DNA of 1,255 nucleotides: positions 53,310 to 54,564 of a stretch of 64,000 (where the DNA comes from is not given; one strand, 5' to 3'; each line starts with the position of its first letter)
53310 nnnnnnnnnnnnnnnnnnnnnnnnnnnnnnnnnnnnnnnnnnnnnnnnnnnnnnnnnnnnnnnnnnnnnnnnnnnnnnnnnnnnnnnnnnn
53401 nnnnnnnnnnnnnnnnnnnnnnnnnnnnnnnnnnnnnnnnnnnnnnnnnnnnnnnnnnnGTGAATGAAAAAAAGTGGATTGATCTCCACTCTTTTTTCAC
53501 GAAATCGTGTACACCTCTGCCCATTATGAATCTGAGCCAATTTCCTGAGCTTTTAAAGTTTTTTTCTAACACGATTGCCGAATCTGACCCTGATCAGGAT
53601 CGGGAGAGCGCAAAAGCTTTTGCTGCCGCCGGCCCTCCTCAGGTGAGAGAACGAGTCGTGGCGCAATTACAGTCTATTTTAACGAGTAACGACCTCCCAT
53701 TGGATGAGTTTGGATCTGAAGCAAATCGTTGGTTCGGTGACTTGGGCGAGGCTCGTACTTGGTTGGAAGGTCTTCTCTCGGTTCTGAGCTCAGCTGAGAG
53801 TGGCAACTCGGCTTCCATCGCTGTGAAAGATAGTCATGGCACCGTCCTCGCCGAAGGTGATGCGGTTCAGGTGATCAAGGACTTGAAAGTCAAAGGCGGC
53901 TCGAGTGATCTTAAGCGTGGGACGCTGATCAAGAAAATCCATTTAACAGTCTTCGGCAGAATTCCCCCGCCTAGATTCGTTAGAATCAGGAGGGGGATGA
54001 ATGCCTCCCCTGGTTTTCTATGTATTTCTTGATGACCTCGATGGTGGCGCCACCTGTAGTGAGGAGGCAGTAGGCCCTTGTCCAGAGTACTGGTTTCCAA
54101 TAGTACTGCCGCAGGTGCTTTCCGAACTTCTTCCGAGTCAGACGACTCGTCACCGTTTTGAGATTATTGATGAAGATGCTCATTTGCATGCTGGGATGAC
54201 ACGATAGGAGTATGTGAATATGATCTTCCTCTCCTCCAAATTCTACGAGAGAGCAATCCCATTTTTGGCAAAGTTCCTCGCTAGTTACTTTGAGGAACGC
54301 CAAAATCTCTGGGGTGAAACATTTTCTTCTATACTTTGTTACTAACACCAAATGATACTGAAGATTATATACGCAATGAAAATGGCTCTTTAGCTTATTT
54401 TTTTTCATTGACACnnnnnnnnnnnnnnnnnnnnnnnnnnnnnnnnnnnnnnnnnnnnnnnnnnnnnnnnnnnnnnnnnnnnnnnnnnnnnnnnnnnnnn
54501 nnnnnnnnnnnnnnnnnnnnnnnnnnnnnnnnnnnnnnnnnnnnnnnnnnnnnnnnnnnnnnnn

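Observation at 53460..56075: Intact IS200/IS605 (TnpA plus TnpB) element apparently inserted into a PhnA-domain gene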

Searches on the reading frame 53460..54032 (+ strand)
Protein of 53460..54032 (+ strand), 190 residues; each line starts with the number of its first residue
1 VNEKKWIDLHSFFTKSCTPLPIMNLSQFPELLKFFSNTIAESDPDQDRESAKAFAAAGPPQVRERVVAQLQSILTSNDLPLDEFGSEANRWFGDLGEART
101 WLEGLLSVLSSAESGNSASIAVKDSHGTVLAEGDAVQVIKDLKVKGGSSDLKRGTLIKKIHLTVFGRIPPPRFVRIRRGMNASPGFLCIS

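Call 3: search_protein_families(library=pfam, proteins=[window:53460-54032:+], max_evalue=0.01)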
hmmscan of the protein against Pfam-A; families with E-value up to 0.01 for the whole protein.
window:53460-54032:+ (190 aa): 1 family
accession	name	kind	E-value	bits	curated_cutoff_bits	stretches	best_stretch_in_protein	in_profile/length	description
PF03831.20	YjdM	-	3.7e-16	59.2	23.2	1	122-163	1-42/69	PhnA domain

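Call 7: find_homologous_proteins(query=window:53460-53948:+, max_evalue=0.001)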
Query seq(163 aa) (163 aa): 463 proteins with E <= 0.001 among 511 candidates; the best 120 are listed.
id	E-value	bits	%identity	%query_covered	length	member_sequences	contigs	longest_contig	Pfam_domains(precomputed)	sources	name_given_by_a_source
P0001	4.0e-83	295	100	87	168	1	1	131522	PF03831.21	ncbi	-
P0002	3.0e-48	182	63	87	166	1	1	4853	PF03831.21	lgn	-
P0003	8.1e-46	174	61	86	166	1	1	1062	PF03831.21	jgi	jgi:protein PhnA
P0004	1.0e-45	174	64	86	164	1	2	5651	PF03831.21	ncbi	ncbi:MAG: alkylphosphonate utilization protein [Bdellovibrionota bacterium]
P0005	2.4e-45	172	59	87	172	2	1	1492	PF03831.21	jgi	jgi:protein PhnA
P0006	3.1e-45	172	60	86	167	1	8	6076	PF03831.21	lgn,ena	-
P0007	9.8e-45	170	58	86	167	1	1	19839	PF03831.21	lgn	-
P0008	1.6e-44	170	59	86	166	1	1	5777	PF03831.21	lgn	-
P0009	4.6e-44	168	58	86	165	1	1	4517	PF03831.21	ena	-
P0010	8.3e-44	167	58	86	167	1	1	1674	PF03831.21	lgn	-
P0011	1.2e-43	167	58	86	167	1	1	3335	PF03831.21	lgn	-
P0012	2.2e-43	166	57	86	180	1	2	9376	PF03831.21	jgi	jgi:protein PhnA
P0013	3.2e-43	165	58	87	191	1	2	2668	PF03831.21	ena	-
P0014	6.8e-43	164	56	86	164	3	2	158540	PF03831.21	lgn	-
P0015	1.1e-42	164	59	86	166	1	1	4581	PF03831.21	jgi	jgi:protein PhnA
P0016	1.6e-42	163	60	86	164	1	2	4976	PF03831.21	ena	-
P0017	2.2e-42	163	58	86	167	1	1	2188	PF03831.21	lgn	-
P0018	5.7e-42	161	60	86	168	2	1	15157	PF03831.21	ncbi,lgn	-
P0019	1.1e-41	160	58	86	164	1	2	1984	PF03831.21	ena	-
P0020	1.1e-41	160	58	86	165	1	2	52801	PF03831.21,PF18593.7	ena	-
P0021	1.1e-41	160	56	86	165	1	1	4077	PF03831.21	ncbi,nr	ncbi:MAG: PhnA domain-containing protein [Bdellovibrionales bacterium]|nr:PhnA domain-containing pro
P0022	1.2e-41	160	55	86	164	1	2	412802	PF03831.21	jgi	jgi:protein PhnA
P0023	1.2e-41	160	56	86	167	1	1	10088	PF03831.21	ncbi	-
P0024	1.5e-41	160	60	86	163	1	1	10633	PF03831.21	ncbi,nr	ncbi:MAG: alkylphosphonate utilization protein [Oligoflexia bacterium]|nr:alkylphosphonate utilizati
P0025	1.9e-41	160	55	86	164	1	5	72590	PF03831.21,PF18593.7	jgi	jgi:protein PhnA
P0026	2.0e-41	160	58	87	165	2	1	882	PF03831.21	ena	-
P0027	2.4e-41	159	56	86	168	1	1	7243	PF03831.21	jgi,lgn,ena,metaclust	metaclust:\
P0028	2.8e-41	159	56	86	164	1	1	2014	PF03831.21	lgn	-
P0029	2.8e-41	159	55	88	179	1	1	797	PF03831.21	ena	-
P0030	3.9e-41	159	57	86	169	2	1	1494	PF03831.21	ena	-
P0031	5.9e-41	158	57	86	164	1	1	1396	PF03831.21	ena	-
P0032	6.1e-41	158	55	88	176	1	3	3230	PF03831.21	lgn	-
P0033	6.3e-41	158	54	86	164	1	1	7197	PF03831.21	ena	-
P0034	6.9e-41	158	56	86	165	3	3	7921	PF03831.21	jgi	jgi:protein PhnA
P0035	8.0e-41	158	57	86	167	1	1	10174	PF03831.21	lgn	-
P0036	8.6e-41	157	54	86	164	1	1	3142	PF03831.21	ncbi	ncbi:MAG: PhnA domain-containing protein [Bdellovibrionia bacterium]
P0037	8.7e-41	157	57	87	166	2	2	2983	PF03831.21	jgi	jgi:protein PhnA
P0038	9.8e-41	157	57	86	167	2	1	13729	PF03831.21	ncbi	-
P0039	1.0e-40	157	57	86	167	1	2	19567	PF03831.21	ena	-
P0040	1.2e-40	157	55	86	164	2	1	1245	PF03831.21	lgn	-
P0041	1.3e-40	157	55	86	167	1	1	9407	PF03831.21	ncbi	-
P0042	1.7e-40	157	59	86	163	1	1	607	PF03831.21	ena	-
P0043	2.1e-40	156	60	86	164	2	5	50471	PF03831.21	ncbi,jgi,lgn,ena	jgi:hypothetical protein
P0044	2.1e-40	156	56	87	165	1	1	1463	PF03831.21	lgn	-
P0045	2.1e-40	156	57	86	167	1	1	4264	PF03831.21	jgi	jgi:protein PhnA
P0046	3.0e-40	156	57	86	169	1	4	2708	PF03831.21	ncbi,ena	-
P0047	3.1e-40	156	55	86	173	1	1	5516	PF03831.21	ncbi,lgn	ncbi:alkylphosphonate utilization protein [Bdellovibrionota bacterium FG-1]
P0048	3.2e-40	156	55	87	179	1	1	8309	PF03831.21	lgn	-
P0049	3.8e-40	155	57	86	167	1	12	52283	PF03831.21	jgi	jgi:protein PhnA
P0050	4.1e-40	155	55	86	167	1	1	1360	PF03831.21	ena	-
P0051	4.2e-40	155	55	86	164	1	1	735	PF03831.21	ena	-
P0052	4.3e-40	155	57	86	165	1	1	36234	PF03831.21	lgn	-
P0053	6.2e-40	155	54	86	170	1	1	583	PF03831.21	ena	-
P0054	6.4e-40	155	56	85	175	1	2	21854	PF03831.21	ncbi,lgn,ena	-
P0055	6.6e-40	155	54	86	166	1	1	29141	PF03831.21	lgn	-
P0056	8.5e-40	154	57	86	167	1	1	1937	PF03831.21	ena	-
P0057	8.7e-40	154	52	87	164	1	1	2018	PF03831.21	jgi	jgi:protein PhnA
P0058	9.5e-40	154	54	86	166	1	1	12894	PF03831.21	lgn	-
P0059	1.3e-39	154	56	86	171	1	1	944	PF03831.21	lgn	-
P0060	1.3e-39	154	58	86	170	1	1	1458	PF03831.21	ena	-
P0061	1.4e-39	154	51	86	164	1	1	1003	PF03831.21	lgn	-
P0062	1.5e-39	153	57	86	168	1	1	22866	PF03831.21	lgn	-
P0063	1.5e-39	153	55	86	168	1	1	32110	PF03831.21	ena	-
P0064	1.8e-39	153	54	86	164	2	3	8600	PF03831.21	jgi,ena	-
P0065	2.2e-39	153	56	86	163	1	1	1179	PF03831.21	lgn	-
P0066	2.4e-39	153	57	87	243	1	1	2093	PF03831.21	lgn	-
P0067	2.5e-39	153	54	87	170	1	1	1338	PF03831.21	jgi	jgi:protein PhnA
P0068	2.8e-39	153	54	87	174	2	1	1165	PF03831.21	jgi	jgi:protein PhnA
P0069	3.3e-39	152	54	87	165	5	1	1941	PF03831.21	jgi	-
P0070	3.4e-39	152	53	86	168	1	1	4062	PF03831.21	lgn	-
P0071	3.5e-39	152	55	86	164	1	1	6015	PF03831.21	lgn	-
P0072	4.0e-39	152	54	86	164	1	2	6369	PF03831.21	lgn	-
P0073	4.4e-39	152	55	86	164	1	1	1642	PF03831.21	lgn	-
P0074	5.4e-39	152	55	87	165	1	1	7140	PF03831.21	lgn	-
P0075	5.5e-39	152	54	87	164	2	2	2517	PF03831.21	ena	-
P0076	6.2e-39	151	56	86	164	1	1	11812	PF03831.21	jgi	jgi:protein PhnA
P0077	6.8e-39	151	55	86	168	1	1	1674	PF03831.21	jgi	jgi:protein PhnA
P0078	7.3e-39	151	55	87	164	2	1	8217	PF03831.21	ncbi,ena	-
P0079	7.7e-39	151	54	86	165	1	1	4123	PF03831.21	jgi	jgi:alkylphosphonate utilization operon protein PhnA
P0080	8.3e-39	151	55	86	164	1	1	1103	PF03831.21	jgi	jgi:protein PhnA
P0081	8.5e-39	151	53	86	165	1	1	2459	PF03831.21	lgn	-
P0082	9.0e-39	151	57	86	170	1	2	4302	PF03831.21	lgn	-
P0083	9.8e-39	151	54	86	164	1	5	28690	PF03831.21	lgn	-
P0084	9.9e-39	151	53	91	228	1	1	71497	PF03831.21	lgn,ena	-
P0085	1.0e-38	151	54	86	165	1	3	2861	PF03831.21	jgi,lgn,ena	-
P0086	1.0e-38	151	58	86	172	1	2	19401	PF03831.21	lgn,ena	-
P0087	1.2e-38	150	56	86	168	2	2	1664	PF03831.21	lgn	-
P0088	1.3e-38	150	56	86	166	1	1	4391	PF03831.21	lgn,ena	-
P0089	1.4e-38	150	54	86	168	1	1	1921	PF03831.21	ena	-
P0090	1.4e-38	150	54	86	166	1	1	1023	PF03831.21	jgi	-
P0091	1.6e-38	150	52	87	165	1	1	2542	PF03831.21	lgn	-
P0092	1.6e-38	150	56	86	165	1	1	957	PF03831.21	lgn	-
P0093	1.6e-38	150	54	86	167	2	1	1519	PF03831.21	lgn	-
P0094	1.6e-38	150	53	87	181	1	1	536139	PF03831.21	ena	-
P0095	1.7e-38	150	52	86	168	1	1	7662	PF03831.21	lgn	-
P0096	1.7e-38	150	54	87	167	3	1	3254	PF03831.21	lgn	-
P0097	2.0e-38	150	54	86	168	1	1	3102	PF03831.21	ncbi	-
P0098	2.0e-38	150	53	86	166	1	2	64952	PF03831.21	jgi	jgi:protein PhnA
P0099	2.3e-38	150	51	86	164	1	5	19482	PF03831.21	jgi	jgi:protein PhnA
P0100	2.4e-38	150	51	87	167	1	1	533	PF03831.21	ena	-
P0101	2.8e-38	149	55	87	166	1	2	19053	PF03831.21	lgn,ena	-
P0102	3.2e-38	149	55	87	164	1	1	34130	PF03831.21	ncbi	-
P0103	3.2e-38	149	55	86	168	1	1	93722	PF03831.21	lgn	-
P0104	3.4e-38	149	55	85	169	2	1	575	PF03831.21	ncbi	-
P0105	3.7e-38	149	52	86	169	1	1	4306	PF03831.21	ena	-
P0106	3.7e-38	149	56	86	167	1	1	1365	PF03831.21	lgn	-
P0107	3.9e-38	149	52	87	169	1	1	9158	PF03831.21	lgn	-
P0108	4.3e-38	149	54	86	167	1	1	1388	PF03831.21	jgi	jgi:protein PhnA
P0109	4.5e-38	149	58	86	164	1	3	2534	PF03831.21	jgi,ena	-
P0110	5.0e-38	149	55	86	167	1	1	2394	PF03831.21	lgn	-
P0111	5.1e-38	148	56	86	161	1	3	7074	PF03831.21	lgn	-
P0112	5.5e-38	148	54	86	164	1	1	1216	PF03831.21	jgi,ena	-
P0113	6.3e-38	148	56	86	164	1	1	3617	PF03831.21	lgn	-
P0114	6.3e-38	148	54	86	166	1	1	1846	PF03831.21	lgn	-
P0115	6.9e-38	148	53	86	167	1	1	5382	PF03831.21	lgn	-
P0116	7.1e-38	148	51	86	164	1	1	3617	PF03831.21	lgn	-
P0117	7.3e-38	148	55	86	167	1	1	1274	PF03831.21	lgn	-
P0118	7.5e-38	148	51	86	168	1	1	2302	PF03831.21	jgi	jgi:protein PhnA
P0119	8.0e-38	148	55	87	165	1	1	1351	PF03831.21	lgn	-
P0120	8.5e-38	148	55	86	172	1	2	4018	PF03831.21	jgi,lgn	jgi:protein PhnA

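Call 26: find_encoding_contigs(protein=P0001, flank=6000, max_places=5)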
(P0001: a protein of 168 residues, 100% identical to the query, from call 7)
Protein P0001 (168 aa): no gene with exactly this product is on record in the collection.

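Call 28: find_encoding_contigs(protein=P0122, flank=3000, max_places=5)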
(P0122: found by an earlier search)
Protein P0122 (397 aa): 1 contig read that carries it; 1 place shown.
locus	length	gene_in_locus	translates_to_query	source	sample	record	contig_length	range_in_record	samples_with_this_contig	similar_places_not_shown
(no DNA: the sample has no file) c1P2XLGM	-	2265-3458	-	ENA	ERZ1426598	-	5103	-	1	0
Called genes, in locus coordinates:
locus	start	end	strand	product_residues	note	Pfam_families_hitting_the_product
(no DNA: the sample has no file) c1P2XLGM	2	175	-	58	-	?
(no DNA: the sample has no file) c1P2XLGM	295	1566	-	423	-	PF01266:DAO (faint), PF07992:Pyr_redox_2, PF13454:NAD_binding_9 (faint), PF13738:Pyr_redox_3, PF00743:FMO-like (weak), PF03486:HI0933_like (weak), PF13434:Lys_Orn_oxgnase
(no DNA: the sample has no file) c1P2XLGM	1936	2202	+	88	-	-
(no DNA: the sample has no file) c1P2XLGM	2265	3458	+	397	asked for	PF12323:HTH_OrfB_IS605, PF01385:OrfB_IS605, PF07282:Cas12f1-like_TNB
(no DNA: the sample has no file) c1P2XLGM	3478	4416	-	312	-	PF01509:TruB_N, PF16198:TruB_C_2 (faint)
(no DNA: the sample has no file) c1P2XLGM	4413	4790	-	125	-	PF02033:RBFA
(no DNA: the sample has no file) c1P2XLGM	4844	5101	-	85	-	?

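Call 40: find_encoding_contigs(protein=P0002, flank=3000, max_places=3)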
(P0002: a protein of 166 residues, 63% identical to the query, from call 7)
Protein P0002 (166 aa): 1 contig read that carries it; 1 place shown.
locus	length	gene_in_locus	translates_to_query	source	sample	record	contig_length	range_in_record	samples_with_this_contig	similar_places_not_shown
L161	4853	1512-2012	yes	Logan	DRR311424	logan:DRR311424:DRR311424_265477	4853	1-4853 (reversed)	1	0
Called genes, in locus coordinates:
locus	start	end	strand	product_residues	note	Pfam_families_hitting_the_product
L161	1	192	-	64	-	?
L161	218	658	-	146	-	-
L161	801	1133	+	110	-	PF18765:Polbeta, PF01909:NTP_transf_2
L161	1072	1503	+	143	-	PF08780:NTase_sub_bind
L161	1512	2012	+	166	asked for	PF03831:YjdM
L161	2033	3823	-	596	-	PF00069:Pkinase, PF07714:PK_Tyr_Ser-Thr (faint)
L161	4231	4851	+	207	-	?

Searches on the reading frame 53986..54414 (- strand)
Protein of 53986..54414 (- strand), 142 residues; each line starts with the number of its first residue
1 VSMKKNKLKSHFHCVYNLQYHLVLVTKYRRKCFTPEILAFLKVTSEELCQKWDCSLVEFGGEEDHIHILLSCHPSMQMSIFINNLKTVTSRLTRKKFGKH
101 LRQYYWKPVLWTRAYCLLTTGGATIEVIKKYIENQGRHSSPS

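Call 3: search_protein_families(library=pfam, proteins=[window:53986-54414:-], max_evalue=0.01)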
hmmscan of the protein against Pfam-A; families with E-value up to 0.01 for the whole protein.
window:53986-54414:- (142 aa): 1 family
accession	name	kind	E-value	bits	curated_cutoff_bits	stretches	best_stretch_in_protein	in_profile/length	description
PF01797.21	Y1_Tnp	-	2.5e-41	141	23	1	14-135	1-121/121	Transposase IS200 like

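Call 35: search_solved_structures(query=window:53989-54414:-, max_evalue=0.001, show_alignments=3)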
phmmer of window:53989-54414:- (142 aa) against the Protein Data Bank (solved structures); distinct sequences matched with E-value up to 0.001: 8.
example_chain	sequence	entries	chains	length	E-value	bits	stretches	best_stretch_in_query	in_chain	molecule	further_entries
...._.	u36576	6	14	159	2.4e-22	82.5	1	8-141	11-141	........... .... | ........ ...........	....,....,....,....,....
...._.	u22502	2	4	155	2.9e-22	82.3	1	9-141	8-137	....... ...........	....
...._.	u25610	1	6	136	2.1e-20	76.2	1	8-136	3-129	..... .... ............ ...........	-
2f4f_A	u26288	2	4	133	6.2e-20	74.7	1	7-138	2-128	Transposase, putative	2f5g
2fyx_A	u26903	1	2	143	1.6e-17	66.9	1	9-136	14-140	transposase, putative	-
2xm3_A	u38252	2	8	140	1.3e-15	60.7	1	12-135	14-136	TRANSPOSASE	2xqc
2xma_A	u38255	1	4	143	1.4e-15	60.6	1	12-135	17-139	TRANSPOSASE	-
2xo6_A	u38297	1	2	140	4.7e-15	58.9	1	12-135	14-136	TRANSPOSASE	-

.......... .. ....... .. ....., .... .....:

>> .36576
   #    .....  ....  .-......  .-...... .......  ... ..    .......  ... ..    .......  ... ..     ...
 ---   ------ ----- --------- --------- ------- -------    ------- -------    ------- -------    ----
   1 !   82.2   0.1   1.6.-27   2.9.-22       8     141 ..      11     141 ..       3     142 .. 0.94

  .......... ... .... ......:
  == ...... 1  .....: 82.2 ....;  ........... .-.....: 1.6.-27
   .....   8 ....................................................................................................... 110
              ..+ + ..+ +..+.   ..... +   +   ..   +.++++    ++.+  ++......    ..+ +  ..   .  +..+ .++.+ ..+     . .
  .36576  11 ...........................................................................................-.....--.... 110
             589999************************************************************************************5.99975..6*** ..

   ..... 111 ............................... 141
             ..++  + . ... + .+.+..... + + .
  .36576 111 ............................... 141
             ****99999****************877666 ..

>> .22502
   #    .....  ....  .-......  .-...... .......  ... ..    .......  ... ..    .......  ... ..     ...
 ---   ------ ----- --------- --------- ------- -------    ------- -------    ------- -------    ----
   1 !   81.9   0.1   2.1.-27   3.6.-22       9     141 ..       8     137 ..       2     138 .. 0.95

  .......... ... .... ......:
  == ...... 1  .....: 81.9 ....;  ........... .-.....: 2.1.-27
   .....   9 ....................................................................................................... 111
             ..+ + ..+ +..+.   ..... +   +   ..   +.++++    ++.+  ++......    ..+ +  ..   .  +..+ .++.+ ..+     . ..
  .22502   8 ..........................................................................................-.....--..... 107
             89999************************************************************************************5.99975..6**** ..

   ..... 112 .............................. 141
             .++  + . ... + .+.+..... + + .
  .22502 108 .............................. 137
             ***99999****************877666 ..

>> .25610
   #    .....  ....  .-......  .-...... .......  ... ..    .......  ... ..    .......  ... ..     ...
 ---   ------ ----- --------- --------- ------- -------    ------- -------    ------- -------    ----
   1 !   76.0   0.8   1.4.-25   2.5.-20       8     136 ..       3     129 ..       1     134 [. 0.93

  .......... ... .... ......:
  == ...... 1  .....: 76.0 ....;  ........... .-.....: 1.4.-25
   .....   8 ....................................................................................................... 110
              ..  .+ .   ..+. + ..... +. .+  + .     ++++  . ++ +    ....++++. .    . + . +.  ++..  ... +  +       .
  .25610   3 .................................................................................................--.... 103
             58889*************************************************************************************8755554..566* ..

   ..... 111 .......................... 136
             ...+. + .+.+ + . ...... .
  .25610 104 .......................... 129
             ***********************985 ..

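Call 45: search_protein_families(library=ncbifam, proteins=[window:53989-54408:-], max_evalue=0.00001)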
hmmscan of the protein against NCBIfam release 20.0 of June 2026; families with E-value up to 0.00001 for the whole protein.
window:53989-54408:- (140 aa): 1 family
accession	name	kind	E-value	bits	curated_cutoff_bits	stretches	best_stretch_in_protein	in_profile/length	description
NF033573.1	transpos_IS200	equivalog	8.2e-40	135.9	55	1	7-132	2-126/126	IS200/IS605 family transposase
